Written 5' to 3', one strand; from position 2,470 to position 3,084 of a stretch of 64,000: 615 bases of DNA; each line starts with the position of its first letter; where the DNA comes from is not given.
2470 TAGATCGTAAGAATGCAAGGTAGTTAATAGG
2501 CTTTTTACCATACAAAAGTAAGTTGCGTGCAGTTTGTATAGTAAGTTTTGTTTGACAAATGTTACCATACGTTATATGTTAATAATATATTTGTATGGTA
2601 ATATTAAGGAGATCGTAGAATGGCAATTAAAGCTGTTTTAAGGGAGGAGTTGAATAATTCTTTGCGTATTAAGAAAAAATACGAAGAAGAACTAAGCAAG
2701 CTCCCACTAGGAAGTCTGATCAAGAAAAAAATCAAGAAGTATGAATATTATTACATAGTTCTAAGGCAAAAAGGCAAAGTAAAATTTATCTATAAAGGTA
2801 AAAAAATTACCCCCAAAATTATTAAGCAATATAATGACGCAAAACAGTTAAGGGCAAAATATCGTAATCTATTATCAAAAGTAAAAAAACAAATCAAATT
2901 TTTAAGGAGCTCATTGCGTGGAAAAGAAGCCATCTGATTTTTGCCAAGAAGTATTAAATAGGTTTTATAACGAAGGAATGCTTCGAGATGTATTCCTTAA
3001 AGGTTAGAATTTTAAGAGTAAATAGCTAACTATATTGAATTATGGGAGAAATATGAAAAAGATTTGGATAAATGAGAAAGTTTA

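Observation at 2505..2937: Twin operator-like inverted repeats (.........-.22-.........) on the promoter of a small K-rich protein gene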

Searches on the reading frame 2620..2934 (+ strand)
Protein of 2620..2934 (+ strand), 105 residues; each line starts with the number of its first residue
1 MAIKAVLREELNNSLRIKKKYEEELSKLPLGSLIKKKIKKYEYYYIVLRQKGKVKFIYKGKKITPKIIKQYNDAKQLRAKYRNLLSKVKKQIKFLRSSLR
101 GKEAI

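Call 7: search_protein_families(library=pfam, proteins=[window:2620-2934:+], max_evalue=1)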
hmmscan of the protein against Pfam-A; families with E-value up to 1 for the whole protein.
window:2620-2934:+ (105 aa): 6 families
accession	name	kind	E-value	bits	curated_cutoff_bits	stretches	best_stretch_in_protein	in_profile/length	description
PF17209.9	Hfq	-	0.008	16.2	27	1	31-60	23-52/64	Hfq protein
PF19312.4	NtrY_N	-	0.018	14.9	23.2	1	45-94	231-281/291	NtrY N-terminal region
PF20249.3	VasX_N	-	0.029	14.9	27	1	39-80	101-144/156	VasX toxin N-terminal region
PF14731.12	Staphopain_pro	-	0.035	14.6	27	1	18-93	32-110/169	Staphopain proregion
PF06115.17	DUF956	-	0.036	14.3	26.9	1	35-91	61-116/117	Domain of unknown function (DUF956)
PF14714.11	KH_dom-like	-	0.14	12.9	27.3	1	48-90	24-67/81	KH-domain-like of EngA bacterial GTPase enzymes, C-terminal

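Call 8: search_protein_families(library=ncbifam, proteins=[window:2620-2934:+], max_evalue=1)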
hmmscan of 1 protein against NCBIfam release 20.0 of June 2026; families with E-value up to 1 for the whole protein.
window:2620-2934:+ (105 aa): 4 families
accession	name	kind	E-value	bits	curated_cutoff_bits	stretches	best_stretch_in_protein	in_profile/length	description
TIGR02383.1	Hfq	equivalog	0.011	15.5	61.7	1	34-59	28-53/61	RNA chaperone Hfq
TIGR03594.1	GTPase_EngA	equivalog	0.03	13.3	306.7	1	13-94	341-422/432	ribosome biogenesis GTPase Der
TIGR04308.1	repeat_SSSPR51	repeat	0.037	14.3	35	1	23-59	16-45/49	SSSPR51 repeat surface protein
NF005906.0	PRK07883.1-4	equivalog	0.22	9.8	495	1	44-94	218-267/563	DEDD exonuclease domain-containing protein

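Call 9: search_protein_families(library=padloc, proteins=[window:2620-2934:+], max_evalue=1)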
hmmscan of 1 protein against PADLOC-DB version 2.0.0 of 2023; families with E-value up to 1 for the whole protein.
window:2620-2934:+ (105 aa): 0 families

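Call 10: find_homologous_proteins(query=window:2620-2934:+, max_evalue=0.01)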
Query window:2620-2934:+ (105 aa): 612 proteins with E <= 0.01 among 648 candidates; the best 120 are listed.
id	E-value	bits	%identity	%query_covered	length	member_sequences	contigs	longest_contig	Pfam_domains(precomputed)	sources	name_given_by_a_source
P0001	4.2e-54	198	100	100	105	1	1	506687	-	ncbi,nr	ncbi:MAG: hypothetical protein GY853_12590 [PVC group bacterium]|nr:hypothetical protein [PVC group 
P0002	1.5e-44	168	84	100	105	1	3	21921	PF20586.4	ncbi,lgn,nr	ncbi:MAG: hypothetical protein KKD07_00315 [Candidatus Omnitrophica bacterium]|nr:hypothetical prote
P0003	3.7e-44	167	84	100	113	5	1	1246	PF20586.4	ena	-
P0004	1.7e-43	165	80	100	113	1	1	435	PF20586.4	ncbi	-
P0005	1.1e-42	162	79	100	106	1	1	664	PF20586.4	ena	-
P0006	3.3e-42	160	78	100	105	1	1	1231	PF20586.4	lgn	-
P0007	3.4e-42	160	79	100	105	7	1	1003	PF20586.4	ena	-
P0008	2.8e-41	157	76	100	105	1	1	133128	PF20586.4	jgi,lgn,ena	-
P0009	3.3e-39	151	74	100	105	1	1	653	PF20586.4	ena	-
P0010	5.3e-39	150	75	100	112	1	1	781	PF20586.4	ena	-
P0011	1.2e-38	149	73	100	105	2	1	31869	PF20586.4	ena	-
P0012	2.3e-38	148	73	100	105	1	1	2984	PF20586.4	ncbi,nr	ncbi:hypothetical protein OAC89_07285 [Deltaproteobacteria bacterium]|nr:hypothetical protein [Delta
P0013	2.3e-38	148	73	100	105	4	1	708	PF20586.4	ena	-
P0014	5.2e-38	147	74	100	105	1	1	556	-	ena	-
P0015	7.4e-38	147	70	100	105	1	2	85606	PF20586.4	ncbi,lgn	-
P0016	8.7e-38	146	70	100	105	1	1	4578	PF20586.4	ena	-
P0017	1.1e-37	146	70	100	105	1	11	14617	PF20586.4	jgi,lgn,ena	jgi:nitrogen fixation/metabolism regulation signal transduction histidine kinase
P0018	1.3e-37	146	71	100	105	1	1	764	PF20586.4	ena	-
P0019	2.4e-37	145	71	99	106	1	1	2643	PF20586.4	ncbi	ncbi:MAG: hypothetical protein ABII27_09025 [bacterium]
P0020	3.1e-37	145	69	100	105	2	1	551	PF20586.4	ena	-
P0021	3.3e-37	144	70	100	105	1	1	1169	PF20586.4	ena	-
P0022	3.6e-37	144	73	100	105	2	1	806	PF20586.4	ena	-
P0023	4.4e-37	144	67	100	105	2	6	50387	PF20586.4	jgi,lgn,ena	-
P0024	5.5e-37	144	70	100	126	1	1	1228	PF20586.4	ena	-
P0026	6.8e-37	143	70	100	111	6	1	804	PF20586.4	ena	-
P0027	8.2e-37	143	70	100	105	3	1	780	PF20586.4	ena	-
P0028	8.4e-37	143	70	100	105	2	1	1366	PF20586.4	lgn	-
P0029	8.7e-37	143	70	100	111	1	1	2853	PF20586.4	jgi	-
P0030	8.7e-37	143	69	100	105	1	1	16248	PF20586.4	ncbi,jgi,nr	ncbi:MAG: hypothetical protein JRL30_15985 [Deltaproteobacteria bacterium]|nr:hypothetical protein [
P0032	1.3e-36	142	68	100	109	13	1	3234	PF20586.4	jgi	-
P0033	1.6e-36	142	70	100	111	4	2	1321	PF20586.4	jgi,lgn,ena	-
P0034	1.7e-36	142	71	100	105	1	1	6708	PF20586.4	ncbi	-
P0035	1.8e-36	142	66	100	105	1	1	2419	PF20586.4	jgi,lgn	jgi:nitrogen fixation/metabolism regulation signal transduction histidine kinase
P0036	1.8e-36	142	69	100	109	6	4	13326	PF20586.4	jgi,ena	-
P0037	2.6e-36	142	66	100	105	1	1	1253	PF20586.4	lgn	-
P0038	2.6e-36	142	70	100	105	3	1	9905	PF20586.4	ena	-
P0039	2.9e-36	141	69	100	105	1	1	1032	PF20586.4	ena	-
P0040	3.0e-36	141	66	100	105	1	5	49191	PF20586.4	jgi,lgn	jgi:nitrogen fixation/metabolism regulation signal transduction histidine kinase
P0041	3.1e-36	141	67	100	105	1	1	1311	PF20586.4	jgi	jgi:nitrogen fixation/metabolism regulation signal transduction histidine kinase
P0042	3.1e-36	141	69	100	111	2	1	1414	PF20586.4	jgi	-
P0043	3.3e-36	141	70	100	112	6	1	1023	PF20586.4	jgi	-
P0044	4.0e-36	141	69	100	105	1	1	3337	PF20586.4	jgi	jgi:hypothetical protein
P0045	4.3e-36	141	65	100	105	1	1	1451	PF20586.4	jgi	jgi:nitrogen fixation/metabolism regulation signal transduction histidine kinase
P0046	4.3e-36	141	72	99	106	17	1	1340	PF20586.4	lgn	-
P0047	5.1e-36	141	70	100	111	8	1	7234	PF20586.4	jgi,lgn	jgi:nitrogen fixation/metabolism regulation signal transduction histidine kinase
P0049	5.3e-36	141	72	100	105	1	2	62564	PF20586.4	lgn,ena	-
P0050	5.5e-36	141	70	100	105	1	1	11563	PF20586.4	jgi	-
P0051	5.8e-36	140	70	99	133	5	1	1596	PF20586.4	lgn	-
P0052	6.7e-36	140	68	100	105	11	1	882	PF20586.4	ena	-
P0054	8.1e-36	140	67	100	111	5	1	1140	PF20586.4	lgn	-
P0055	9.8e-36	140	68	100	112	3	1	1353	PF20586.4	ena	-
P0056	1.4e-35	139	68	100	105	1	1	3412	PF20586.4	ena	-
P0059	1.8e-35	139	68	100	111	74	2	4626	PF20586.4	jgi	jgi:hypothetical protein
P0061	2.0e-35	139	65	100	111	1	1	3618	PF20586.4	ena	-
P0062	2.2e-35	139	65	100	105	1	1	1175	PF20586.4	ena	-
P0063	2.2e-35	139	73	99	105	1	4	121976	PF20586.4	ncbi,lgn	-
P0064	2.5e-35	138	70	98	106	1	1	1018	PF20586.4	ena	-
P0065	2.7e-35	138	71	99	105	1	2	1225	PF20586.4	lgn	-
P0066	3.1e-35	138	66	100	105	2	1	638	PF20586.4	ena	-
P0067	3.1e-35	138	65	100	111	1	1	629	PF20586.4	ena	-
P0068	3.2e-35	138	70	100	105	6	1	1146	PF20586.4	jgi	-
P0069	3.4e-35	138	71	95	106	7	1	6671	PF20586.4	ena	-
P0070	3.6e-35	138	66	100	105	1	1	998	PF20586.4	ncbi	-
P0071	3.9e-35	138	71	99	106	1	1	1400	PF20586.4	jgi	jgi:hypothetical protein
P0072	3.9e-35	138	72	99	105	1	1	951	PF20586.4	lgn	-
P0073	4.3e-35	138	70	99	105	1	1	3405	PF20586.4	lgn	-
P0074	4.9e-35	137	69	99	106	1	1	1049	PF20586.4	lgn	-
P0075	5.0e-35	137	68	100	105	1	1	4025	PF20586.4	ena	-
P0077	5.3e-35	137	68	99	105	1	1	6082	PF20586.4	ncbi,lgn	-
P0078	6.4e-35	137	67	100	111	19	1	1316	PF20586.4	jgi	-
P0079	7.7e-35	137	70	99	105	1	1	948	PF20586.4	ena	-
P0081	8.9e-35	137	69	99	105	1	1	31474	PF20586.4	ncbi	-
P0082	9.1e-35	137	70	99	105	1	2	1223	PF20586.4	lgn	-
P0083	1.1e-34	136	70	98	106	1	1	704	PF20586.4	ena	-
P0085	1.2e-34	136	70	95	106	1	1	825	PF20586.4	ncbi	-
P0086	1.2e-34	136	68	99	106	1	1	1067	PF20586.4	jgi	-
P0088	1.3e-34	136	67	100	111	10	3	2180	PF20586.4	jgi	jgi:nitrogen fixation/metabolism regulation signal transduction histidine kinase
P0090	1.5e-34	136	70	99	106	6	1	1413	PF20586.4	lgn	-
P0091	1.5e-34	136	69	95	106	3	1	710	PF20586.4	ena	-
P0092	1.6e-34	136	68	99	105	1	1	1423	PF20586.4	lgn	-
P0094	2.0e-34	136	70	99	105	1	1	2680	PF20586.4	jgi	jgi:hypothetical protein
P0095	2.0e-34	136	68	99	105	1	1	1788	PF20586.4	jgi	jgi:hypothetical protein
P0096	2.1e-34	136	69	94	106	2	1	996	PF20586.4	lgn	-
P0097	2.4e-34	135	66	100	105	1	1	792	PF20586.4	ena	-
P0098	2.5e-34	135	69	99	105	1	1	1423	PF20586.4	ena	-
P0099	2.6e-34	135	69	98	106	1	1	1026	PF20586.4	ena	-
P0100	2.6e-34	135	68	99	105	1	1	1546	PF20586.4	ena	-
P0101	2.6e-34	135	69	98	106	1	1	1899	PF20586.4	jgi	-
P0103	2.7e-34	135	73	98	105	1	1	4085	PF20586.4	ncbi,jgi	ncbi:MAG: hypothetical protein PVH45_03930 [Candidatus Omnitrophota bacterium]|jgi:hypothetical prot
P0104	2.9e-34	135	69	94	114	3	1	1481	PF20586.4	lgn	-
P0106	3.0e-34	135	69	99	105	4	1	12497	PF20586.4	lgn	-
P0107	3.1e-34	135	71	97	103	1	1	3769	PF20586.4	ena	-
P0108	3.2e-34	135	69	98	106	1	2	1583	PF20586.4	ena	-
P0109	3.2e-34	135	69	98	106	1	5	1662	PF20586.4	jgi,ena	-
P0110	3.3e-34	135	70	99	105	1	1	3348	PF20586.4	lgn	-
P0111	3.3e-34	135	68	95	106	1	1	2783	PF20586.4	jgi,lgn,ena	-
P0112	3.4e-34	135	70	99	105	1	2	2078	PF20586.4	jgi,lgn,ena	-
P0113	3.5e-34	135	69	98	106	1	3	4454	PF20586.4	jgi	-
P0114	4.1e-34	135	70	99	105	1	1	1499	PF20586.4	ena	-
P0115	4.1e-34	135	70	100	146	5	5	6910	PF20586.4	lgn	-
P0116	4.2e-34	134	71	99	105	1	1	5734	PF20586.4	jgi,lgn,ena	-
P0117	5.1e-34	134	69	95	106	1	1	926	PF20586.4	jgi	jgi:hypothetical protein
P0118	5.7e-34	134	70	99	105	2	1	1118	PF20586.4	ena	-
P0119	6.0e-34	134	69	98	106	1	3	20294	PF20586.4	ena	-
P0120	6.4e-34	134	71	98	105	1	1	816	PF20586.4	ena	-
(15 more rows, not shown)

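Call 11: find_encoding_contigs(protein=P0002, flank=3000, max_places=3)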
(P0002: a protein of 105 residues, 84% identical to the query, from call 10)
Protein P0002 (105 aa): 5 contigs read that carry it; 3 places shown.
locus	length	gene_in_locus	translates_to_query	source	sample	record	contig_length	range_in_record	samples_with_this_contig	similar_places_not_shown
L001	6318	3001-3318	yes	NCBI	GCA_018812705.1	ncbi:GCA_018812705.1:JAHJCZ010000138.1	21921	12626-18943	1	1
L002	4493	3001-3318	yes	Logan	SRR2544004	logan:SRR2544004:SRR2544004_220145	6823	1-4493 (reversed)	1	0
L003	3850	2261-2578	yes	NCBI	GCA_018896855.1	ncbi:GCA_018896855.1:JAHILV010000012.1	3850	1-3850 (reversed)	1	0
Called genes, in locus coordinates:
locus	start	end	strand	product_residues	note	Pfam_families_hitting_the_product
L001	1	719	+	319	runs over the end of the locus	PF25917:BSH_RND, PF25973:BSH_CzcB, PF25984:BSH_YknX (weak), PF25990:Beta-barrel_YknX (weak), PF26002:Beta-barrel_AprE (weak), PF25967:RND-MFP_C, PF25975:CzcB_C (weak)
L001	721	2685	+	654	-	PF00005:ABC_tran, PF02463:SMC_N, PF13304:AAA_21 (faint), PF12704:MacB_PCD, PF02687:FtsX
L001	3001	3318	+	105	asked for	PF20586:DUF6788 (weak)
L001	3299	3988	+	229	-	PF12281:NTP_transf_8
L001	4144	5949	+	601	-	PF02985:HEAT (faint), PF13513:HEAT_EZ (faint), PF20168:PDS5 (faint), PF13646:HEAT_2, PF03130:HEAT_PBS (faint), PF13646:HEAT_2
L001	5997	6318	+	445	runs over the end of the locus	PF00919:UPF0004, PF04055:Radical_SAM, PF01938:TRAM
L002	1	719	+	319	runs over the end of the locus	PF25917:BSH_RND, PF25973:BSH_CzcB, PF25984:BSH_YknX (weak), PF25990:Beta-barrel_YknX (weak), PF26002:Beta-barrel_AprE (weak), PF25967:RND-MFP_C, PF25975:CzcB_C (weak)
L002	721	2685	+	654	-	PF00005:ABC_tran, PF02463:SMC_N, PF13304:AAA_21 (faint), PF12704:MacB_PCD, PF02687:FtsX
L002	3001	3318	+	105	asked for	PF20586:DUF6788 (weak)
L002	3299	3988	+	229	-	PF12281:NTP_transf_8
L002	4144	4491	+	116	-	?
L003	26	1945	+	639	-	PF00005:ABC_tran, PF02463:SMC_N, PF13304:AAA_21 (faint), PF12704:MacB_PCD, PF02687:FtsX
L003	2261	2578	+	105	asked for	PF20586:DUF6788 (weak)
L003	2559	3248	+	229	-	PF12281:NTP_transf_8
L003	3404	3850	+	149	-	PF02985:HEAT (faint), PF13646:HEAT_2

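Call 12: find_encoding_contigs(protein=P0008, flank=3000, max_places=2)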
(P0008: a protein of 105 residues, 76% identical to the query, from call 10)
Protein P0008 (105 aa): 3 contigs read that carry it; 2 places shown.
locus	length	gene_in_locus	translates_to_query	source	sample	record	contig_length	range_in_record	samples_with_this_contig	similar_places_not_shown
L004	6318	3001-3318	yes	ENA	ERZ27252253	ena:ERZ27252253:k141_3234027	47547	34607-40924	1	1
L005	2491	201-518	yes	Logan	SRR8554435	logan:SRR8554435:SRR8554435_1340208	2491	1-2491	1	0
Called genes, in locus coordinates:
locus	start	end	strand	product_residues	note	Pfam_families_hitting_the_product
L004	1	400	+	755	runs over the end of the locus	PF02310:B12-binding, PF04055:Radical_SAM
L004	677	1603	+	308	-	-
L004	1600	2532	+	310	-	-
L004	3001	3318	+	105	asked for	PF20586:DUF6788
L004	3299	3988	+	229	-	PF12281:NTP_transf_8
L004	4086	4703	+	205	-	PF03848:TehB (weak), PF13489:Methyltransf_23, PF02353:CMAS (faint), PF13847:Methyltransf_31, PF08241:Methyltransf_11, PF08242:Methyltransf_12, PF13649:Methyltransf_25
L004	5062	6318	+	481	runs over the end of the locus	PF00989:PAS, PF13188:PAS_8 (weak), PF08448:PAS_4 (weak), PF13426:PAS_9, PF08447:PAS_3, PF00512:HisKA, PF02518:HATPase_c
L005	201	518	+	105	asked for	PF20586:DUF6788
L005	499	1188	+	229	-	PF12281:NTP_transf_8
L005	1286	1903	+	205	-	PF03848:TehB (weak), PF13489:Methyltransf_23, PF02353:CMAS (faint), PF13847:Methyltransf_31, PF08241:Methyltransf_11, PF08242:Methyltransf_12, PF13649:Methyltransf_25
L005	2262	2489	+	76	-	?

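Call 13: find_encoding_contigs(protein=P0015, flank=3000, max_places=2)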
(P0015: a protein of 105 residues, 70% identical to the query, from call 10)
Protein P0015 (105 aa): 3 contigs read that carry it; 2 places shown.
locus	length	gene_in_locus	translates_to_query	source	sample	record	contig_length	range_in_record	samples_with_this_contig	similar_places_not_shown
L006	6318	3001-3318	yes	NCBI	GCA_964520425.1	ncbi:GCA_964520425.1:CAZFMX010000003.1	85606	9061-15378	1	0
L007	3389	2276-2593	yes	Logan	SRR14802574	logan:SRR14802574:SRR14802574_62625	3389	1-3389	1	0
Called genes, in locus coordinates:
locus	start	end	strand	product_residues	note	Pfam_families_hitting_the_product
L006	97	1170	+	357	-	PF00924:MS_channel_2nd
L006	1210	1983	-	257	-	PF00702:Hydrolase, PF13344:Hydrolase_6, PF13419:HAD_2 (weak), PF13242:Hydrolase_like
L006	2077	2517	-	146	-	PF06094:GGACT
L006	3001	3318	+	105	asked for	PF20586:DUF6788 (weak)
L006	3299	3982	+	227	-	PF12281:NTP_transf_8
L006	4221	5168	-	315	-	PF00589:Phage_integrase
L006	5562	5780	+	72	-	PF12728:HTH_17 (weak)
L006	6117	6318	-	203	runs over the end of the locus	PF14103:DUF4276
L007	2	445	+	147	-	?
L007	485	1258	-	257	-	PF00702:Hydrolase, PF13344:Hydrolase_6, PF13419:HAD_2 (weak), PF13242:Hydrolase_like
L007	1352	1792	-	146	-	PF06094:GGACT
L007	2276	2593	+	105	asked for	PF20586:DUF6788 (weak)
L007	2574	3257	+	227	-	PF12281:NTP_transf_8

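Call 21: find_related_loci(query=A1, collection=genome_contigs, flank=2500)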
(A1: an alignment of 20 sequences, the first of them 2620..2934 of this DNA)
Query A1 (105 aa) in genome_contigs; peptide patterns used: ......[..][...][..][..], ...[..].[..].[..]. (x = any residue, [..] = any of these).
291 stretches matched a pattern; 198 encode a relative of the query (tblastn E <= 1e-3); the best 80 are kept; 80 distinct loci.
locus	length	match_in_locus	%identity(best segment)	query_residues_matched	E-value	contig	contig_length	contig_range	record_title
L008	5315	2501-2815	84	1-105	2e-51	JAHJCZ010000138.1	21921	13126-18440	MAG: Candidatus Omnitrophota bacterium isolate Modern_marine.mb.324 Modern_marine.mb.324_k141_2020665, whole genome shot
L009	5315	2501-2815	82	1-105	2e-49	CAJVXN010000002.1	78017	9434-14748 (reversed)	TPA_asm: uncultured bacterium isolate DRR093005_bin.42_MetaBAT_v2.12.1_MAG genome assembly, contig: NODE_108_length_7801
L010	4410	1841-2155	72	1-105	7e-45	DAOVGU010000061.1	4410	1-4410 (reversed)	MAG TPA_asm: bacterium isolate CSMAG_1143 CSMAG_1143_k141_5666812_length_4410_cov_8.0000, whole genome shotgun sequence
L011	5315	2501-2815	70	1-105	7e-45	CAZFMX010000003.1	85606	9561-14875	MAG TPA_asm: uncultured Desulfobacteraceae bacterium isolate binchicken_co178_257 genome assembly, contig: NODE_565_leng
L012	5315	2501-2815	70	1-105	3e-44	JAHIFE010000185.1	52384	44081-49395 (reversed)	MAG: Proteobacteria bacterium isolate KR11_0.1_MetaG.mb.69 KR11_0.1_MetaG.mb.69_k141_1027186, whole genome shotgun seque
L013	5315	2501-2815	69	1-105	6e-44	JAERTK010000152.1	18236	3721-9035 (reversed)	MAG: Desulfobacteraceae bacterium isolate BH30 c_000000003889, whole genome shotgun sequence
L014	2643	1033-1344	71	2-105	7e-44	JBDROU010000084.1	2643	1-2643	MAG: bacterium isolate MEGAHIT-group-1.972 k141_8659104, whole genome shotgun sequence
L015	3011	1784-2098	70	1-105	1e-43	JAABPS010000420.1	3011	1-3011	MAG: Desulfobacteraceae bacterium isolate S01.Bin004 Scaffold_376, whole genome shotgun sequence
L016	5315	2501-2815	68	1-105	3e-43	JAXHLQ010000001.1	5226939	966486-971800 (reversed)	MAG: Deltaproteobacteria bacterium isolate Salar_de_Ascotan_soil_MAG_ASO27 contig_800_polypolish, whole genome shotgun s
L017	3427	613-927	70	1-105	1e-42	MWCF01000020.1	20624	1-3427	MAG: Elusimicrobia bacterium ADurb.Bin231 BWY26_contig000020, whole genome shotgun sequence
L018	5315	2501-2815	70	1-105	3e-42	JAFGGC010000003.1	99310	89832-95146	MAG: Endomicrobiales bacterium isolate Zod_Metabat.1366 k87_1286095, whole genome shotgun sequence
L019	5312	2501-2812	72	2-105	2e-42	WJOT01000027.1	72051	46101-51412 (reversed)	MAG: Clostridia bacterium isolate 1244-F3-H4-B3 F3H4_C14, whole genome shotgun sequence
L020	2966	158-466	69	2-105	2e-41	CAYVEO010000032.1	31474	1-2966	MAG TPA_asm: uncultured Planctomycetia bacterium isolate SRP090828_co3_47 genome assembly, contig: NODE_193_length_31474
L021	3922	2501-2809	68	2-105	3e-41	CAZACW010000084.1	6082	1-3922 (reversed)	MAG TPA_asm: uncultured Planctomycetales bacterium isolate SRP273308_co1_408 genome assembly, contig: NODE_23413_length_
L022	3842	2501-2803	69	1-101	4e-41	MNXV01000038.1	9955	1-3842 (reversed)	MAG: Caldisericum sp. CG2_30_36_11 cg2_3.0_scaffold_6836_c, whole genome shotgun sequence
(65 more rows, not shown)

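Call 28: predict_structure(alignment_id=A1)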
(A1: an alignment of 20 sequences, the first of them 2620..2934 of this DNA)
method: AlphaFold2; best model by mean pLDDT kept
length: 105 residues; sequences in the alignment: 20
mean_pLDDT: 88.9   pTM: 0.70
mean pLDDT of the five models: 88.9, 88.5, 87.4, 86.7, 84.8
residues with pLDDT >= 90: 70; 70-90: 29; 50-70: 3; < 50: 3
segments of 3 or more residues with pLDDT < 50: 103-105
pLDDT, mean of each block of 10 residues (from residue 1): 82 95 93 90 91 91 89 94 96 89 47
secondary structure, 60 per line:
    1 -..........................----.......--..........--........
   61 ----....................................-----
elements in order: H2-27 E32-38 E41-50 E53-60 H65-100

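Call 30: search_protein_families(library=ncbifam, proteins=[L001:3299-3985:+], max_evalue=0.01)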
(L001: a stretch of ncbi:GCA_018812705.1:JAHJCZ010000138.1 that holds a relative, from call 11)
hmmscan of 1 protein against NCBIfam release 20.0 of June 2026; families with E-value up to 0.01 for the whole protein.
L001:3299-3985:+ (229 aa): 0 families

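Call 31: search_protein_families(library=pfam, proteins=[L001:3299-3985:+, P0008, P0002], max_evalue=0.1)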
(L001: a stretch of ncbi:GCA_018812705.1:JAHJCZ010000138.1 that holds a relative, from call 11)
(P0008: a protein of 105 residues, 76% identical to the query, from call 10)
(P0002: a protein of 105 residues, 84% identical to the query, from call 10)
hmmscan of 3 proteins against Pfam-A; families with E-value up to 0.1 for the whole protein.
L001:3299-3985:+ (229 aa): 2 families
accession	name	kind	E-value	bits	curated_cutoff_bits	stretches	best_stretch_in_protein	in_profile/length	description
PF12281.14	NTP_transf_8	-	5.6e-22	79.2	26.3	1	11-199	5-214/218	Nucleotidyltransferase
PF01966.28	HD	-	0.0038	18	22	1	170-227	21-84/116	HD domain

P0008 (105 aa): 2 families
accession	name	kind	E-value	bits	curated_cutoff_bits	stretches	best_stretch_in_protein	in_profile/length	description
PF14731.12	Staphopain_pro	-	0.01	16.3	27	1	37-93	55-110/169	Staphopain proregion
PF19312.4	NtrY_N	-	0.099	12.4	23.2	0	22-94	208-281/291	NtrY N-terminal region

P0002 (105 aa): 4 families
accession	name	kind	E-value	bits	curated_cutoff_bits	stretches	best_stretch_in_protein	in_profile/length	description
PF19312.4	NtrY_N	-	0.0067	16.3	23.2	1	23-94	209-281/291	NtrY N-terminal region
PF10444.14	Nbl1_Borealin_N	-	0.013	15.5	24.4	0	74-93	17-36/57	Nbl1 / Borealin N terminal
PF14731.12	Staphopain_pro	-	0.016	15.6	27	1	37-93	55-110/169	Staphopain proregion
PF18660.6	Tsi6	-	0.054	14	26.9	0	75-103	16-44/83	Tsi6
